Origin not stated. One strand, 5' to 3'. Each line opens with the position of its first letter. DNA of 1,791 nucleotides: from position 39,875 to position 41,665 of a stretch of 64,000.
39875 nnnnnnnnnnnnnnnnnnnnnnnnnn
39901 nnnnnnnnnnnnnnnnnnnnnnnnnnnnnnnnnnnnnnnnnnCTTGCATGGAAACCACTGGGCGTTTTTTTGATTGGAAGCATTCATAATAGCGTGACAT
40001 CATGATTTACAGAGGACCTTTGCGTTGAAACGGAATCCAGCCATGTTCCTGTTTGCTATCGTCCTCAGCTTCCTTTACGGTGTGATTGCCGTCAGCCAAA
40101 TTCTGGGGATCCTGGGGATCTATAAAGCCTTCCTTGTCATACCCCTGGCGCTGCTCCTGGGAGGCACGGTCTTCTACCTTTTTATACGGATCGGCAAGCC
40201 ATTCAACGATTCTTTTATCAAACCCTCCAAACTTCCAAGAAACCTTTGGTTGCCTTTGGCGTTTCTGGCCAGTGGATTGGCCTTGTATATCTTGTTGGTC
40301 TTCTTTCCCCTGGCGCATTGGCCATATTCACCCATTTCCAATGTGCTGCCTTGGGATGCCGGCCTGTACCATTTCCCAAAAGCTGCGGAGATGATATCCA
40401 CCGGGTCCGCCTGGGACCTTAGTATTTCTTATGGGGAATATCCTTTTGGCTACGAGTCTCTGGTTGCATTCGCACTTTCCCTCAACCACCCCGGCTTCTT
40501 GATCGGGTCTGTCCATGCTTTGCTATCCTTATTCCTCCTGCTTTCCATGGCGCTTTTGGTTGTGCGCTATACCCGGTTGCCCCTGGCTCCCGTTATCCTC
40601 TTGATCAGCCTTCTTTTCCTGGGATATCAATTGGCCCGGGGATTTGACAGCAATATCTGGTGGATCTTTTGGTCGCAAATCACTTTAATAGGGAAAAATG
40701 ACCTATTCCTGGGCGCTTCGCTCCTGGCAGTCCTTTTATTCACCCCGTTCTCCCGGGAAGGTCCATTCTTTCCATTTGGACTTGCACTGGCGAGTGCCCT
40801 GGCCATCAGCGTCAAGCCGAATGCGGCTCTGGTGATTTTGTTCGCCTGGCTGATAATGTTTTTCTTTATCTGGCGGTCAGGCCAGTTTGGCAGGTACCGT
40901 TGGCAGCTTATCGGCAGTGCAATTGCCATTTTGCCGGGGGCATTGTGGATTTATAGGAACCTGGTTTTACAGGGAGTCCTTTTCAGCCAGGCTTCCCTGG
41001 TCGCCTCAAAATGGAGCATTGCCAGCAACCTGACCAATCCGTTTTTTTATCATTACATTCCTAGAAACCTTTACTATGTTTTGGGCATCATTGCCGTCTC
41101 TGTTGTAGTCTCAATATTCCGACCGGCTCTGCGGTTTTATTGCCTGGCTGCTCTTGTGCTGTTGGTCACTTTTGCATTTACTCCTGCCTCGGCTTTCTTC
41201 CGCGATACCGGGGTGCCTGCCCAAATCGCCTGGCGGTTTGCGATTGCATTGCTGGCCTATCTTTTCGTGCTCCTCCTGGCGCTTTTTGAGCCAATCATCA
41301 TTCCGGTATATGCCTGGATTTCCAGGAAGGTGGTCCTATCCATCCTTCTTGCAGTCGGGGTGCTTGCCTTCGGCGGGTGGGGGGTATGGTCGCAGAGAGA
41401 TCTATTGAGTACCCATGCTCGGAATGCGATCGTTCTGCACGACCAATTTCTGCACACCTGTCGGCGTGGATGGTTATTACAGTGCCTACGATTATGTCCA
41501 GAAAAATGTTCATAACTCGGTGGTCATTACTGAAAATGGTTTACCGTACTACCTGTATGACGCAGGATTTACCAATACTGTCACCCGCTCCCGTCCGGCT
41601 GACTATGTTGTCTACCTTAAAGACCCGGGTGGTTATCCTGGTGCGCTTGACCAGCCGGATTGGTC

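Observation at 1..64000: Twelve GT-C-like polytopic membrane proteins but only one polyprenyl-phosphate sugar synthase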

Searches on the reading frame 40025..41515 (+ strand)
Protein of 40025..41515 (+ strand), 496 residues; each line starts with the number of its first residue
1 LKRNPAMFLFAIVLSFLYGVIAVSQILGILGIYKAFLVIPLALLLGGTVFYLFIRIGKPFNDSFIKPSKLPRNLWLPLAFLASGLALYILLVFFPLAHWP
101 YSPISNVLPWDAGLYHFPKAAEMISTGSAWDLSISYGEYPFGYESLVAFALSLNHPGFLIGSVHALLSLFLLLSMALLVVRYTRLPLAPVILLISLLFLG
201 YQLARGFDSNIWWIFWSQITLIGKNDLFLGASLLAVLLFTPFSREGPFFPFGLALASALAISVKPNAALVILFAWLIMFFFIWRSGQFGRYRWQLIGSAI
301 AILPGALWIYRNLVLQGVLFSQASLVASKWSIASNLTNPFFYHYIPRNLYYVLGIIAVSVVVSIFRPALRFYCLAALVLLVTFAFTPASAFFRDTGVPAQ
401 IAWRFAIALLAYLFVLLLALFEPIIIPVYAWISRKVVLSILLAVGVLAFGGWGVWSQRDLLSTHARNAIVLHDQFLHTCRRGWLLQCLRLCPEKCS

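Call 4: search_protein_families(library=pfam, proteins=[window:40025-41515:+], max_evalue=0.01)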
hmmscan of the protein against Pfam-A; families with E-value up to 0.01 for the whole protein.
window:40025-41515:+ (496 aa): 0 families

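Call 6: search_protein_families(library=ncbifam, proteins=[window:40025-41515:+], max_evalue=0.1)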
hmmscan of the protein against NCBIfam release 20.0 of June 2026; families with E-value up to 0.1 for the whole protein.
window:40025-41515:+ (496 aa): 1 family
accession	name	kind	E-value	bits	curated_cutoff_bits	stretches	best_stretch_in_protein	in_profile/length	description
TIGR03074.1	PQQ_membr_DH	subfamily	0.068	11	832.65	0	249-316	31-98/783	membrane-bound PQQ-dependent dehydrogenase, glucose/quinate/shikimate family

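Call 13: search_protein_families(library=pfam, proteins=[window:40025-41515:+], max_evalue=10)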
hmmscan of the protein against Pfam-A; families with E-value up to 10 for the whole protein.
window:40025-41515:+ (496 aa): 0 families

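Call 36: find_related_loci(query=window:40025-41440:+, collection=metagenome_contigs, flank=10000)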
Query window:40025-41440:+ (472 aa) in metagenome_contigs; peptide patterns used: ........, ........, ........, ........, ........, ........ (x = any residue, [..] = any of these).
107 stretches matched a pattern; 6 encode a relative of the query (tblastn E <= 1e-3); 6 distinct loci.
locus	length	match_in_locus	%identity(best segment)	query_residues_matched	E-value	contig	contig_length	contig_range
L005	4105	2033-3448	83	1-472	0e+0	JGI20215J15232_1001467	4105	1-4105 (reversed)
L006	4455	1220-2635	63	1-472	7e-172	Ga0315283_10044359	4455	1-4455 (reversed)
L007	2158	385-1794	61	3-472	3e-175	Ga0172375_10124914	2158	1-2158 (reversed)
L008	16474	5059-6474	61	1-472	3e-162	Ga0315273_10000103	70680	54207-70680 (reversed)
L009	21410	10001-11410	55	3-472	7e-154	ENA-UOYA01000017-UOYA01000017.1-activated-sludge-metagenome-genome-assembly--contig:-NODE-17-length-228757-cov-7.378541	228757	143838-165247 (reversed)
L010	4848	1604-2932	36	1-436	5e-62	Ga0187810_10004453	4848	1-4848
